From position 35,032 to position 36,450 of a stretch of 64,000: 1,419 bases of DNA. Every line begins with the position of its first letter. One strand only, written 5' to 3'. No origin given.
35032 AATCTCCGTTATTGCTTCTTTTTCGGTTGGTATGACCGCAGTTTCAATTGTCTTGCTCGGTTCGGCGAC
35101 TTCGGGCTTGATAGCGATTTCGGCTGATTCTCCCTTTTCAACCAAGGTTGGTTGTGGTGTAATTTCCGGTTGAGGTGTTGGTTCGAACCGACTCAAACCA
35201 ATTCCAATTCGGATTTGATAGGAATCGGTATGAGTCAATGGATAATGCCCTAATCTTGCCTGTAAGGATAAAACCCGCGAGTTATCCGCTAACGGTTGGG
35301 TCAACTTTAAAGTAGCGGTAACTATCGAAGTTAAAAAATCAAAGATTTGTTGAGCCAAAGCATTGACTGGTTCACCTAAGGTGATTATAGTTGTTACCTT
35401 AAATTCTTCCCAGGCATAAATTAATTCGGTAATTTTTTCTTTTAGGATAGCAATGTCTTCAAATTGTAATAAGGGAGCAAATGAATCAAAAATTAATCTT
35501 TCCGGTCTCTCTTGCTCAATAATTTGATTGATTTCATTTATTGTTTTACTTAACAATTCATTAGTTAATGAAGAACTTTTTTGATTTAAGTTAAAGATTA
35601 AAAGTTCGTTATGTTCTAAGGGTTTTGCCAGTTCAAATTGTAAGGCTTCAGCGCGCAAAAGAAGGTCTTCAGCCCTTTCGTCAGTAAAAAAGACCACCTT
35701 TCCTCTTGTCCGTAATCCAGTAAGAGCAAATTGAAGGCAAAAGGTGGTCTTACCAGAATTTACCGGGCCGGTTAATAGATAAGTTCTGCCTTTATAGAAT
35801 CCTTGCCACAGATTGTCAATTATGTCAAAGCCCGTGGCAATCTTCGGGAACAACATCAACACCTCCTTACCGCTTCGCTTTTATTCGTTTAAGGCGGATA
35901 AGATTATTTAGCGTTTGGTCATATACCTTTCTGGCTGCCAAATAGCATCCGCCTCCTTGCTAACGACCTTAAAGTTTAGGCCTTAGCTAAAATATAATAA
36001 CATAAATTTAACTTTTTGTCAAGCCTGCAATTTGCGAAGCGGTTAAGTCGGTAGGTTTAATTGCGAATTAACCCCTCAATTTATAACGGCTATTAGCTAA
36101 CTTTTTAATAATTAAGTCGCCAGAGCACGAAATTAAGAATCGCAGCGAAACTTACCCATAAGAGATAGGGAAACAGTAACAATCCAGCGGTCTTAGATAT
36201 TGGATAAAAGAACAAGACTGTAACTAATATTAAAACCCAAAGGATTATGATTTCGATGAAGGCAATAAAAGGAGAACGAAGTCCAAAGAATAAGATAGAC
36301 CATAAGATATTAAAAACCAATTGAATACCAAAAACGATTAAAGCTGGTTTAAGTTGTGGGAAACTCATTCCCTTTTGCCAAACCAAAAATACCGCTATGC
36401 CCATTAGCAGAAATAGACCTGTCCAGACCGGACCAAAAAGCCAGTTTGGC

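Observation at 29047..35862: PNAG-like exopolysaccharide operon (pgaA/C/small TM/pgaB-like) headed by a KaiC-like ATPase fused to a degenerate GGDEF domain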

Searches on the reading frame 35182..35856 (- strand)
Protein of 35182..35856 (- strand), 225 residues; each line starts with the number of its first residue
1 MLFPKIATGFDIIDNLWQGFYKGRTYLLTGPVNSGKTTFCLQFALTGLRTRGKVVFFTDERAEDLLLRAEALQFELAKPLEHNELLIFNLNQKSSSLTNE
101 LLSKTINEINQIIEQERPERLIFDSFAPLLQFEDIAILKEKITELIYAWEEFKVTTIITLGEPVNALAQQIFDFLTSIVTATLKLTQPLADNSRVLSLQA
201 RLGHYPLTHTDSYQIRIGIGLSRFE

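Call 77: search_solved_structures(query=window:35182-35856:-, max_evalue=0.001, show_alignments=2)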
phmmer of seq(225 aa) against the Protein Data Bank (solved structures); distinct sequences matched with E-value up to 0.001: 49.
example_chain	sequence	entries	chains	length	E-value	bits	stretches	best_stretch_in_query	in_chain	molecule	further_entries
8zn5_B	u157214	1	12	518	4.8e-21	79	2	4-160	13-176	KaiC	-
8zn6_F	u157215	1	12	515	6.2e-17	65.6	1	5-161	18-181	KaiC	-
8zn7_D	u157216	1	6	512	1.7e-16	64.2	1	4-160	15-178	KaiC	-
7dyk_A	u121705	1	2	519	6.9e-16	62.2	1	8-161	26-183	Circadian clock protein kinase KaiC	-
8wve_A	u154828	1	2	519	1.6e-15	61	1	8-161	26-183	Circadian clock oscillator protein KaiC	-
3k0f_A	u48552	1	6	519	2.1e-15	60.6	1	8-161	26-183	Circadian clock protein kinase KaiC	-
3jzm_A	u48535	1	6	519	2.1e-15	60.6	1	8-161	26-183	Circadian clock protein kinase kaiC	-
1u9i_A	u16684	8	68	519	2.1e-15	60.6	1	8-161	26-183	KaiC | Circadian clock protein kinase kaiC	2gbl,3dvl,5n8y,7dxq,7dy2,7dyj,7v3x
1tf7_A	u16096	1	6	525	2.2e-15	60.5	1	8-161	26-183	KaiC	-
3k0e_A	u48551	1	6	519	2.7e-15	60.3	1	8-161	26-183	Circadian clock protein kinase KaiC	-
7wdc_A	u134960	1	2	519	2.7e-15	60.2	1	8-161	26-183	Circadian clock protein kinase KaiC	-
8wv8_A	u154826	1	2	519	2.7e-15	60.2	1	8-161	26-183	Circadian clock oscillator protein KaiC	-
7x1y_A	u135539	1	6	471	2.8e-15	60.2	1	8-161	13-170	Circadian clock oscillator protein KaiC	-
8db3_A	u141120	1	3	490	3.3e-15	60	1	6-173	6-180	Circadian clock protein KaiC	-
7dyi_A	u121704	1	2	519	3.4e-15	59.9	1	8-161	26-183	Circadian clock protein kinase KaiC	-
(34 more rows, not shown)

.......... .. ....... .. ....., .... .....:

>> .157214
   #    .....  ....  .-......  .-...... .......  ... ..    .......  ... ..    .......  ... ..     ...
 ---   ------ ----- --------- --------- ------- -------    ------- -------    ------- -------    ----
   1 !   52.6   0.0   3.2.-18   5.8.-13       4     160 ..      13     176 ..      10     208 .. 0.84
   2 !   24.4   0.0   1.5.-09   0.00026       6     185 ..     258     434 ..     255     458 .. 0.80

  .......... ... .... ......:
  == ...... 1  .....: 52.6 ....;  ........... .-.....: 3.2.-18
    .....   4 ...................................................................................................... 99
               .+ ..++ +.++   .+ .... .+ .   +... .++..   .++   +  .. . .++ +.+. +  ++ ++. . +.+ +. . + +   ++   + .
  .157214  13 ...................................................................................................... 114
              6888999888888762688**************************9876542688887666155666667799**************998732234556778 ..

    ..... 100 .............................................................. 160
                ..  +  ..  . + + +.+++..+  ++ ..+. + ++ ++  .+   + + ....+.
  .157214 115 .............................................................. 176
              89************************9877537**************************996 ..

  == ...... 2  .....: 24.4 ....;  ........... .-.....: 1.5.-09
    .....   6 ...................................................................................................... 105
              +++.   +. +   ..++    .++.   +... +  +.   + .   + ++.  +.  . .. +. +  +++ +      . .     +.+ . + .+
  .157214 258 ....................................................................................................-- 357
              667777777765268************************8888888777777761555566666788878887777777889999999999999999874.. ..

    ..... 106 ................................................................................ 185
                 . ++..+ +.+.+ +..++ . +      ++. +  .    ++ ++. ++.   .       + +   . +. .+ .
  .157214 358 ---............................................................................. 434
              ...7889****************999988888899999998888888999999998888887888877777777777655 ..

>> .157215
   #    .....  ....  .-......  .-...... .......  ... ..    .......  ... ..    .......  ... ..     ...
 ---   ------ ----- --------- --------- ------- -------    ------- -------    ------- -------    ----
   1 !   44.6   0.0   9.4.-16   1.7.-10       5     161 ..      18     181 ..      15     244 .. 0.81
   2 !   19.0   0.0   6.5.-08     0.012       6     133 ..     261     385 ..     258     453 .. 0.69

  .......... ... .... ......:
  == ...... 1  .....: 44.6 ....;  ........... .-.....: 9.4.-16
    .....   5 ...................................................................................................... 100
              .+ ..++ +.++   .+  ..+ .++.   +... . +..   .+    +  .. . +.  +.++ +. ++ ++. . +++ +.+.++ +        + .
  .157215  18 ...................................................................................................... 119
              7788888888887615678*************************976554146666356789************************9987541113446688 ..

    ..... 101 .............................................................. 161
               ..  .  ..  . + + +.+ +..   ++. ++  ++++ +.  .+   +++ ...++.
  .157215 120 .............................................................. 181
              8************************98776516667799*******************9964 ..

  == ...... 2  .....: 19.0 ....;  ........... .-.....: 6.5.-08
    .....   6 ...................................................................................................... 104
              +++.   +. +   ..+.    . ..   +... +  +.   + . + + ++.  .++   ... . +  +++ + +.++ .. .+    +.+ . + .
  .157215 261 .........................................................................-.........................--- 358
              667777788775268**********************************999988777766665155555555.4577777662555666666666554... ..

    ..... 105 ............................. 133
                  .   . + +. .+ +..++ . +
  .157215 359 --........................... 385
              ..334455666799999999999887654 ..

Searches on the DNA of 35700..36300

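Call 91: search_rna_families(source=window, start=35700, end=36300, threshold=evalue, max_evalue=1)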
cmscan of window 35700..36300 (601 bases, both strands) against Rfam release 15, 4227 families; matches with E-value up to 1: 1.
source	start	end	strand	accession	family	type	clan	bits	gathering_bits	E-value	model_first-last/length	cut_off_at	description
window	35764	35808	-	RF01420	snoR113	Gene; snRNA; snoRNA; CD-box;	-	17.4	47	0.59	1-103/103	no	Small nucleolar RNA snoR113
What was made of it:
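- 35994..36022 (-): Promoter-like site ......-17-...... with a TG extension, about 135 nt upstream of the first gene. No Rfam riboswitch in the leader (call 91).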
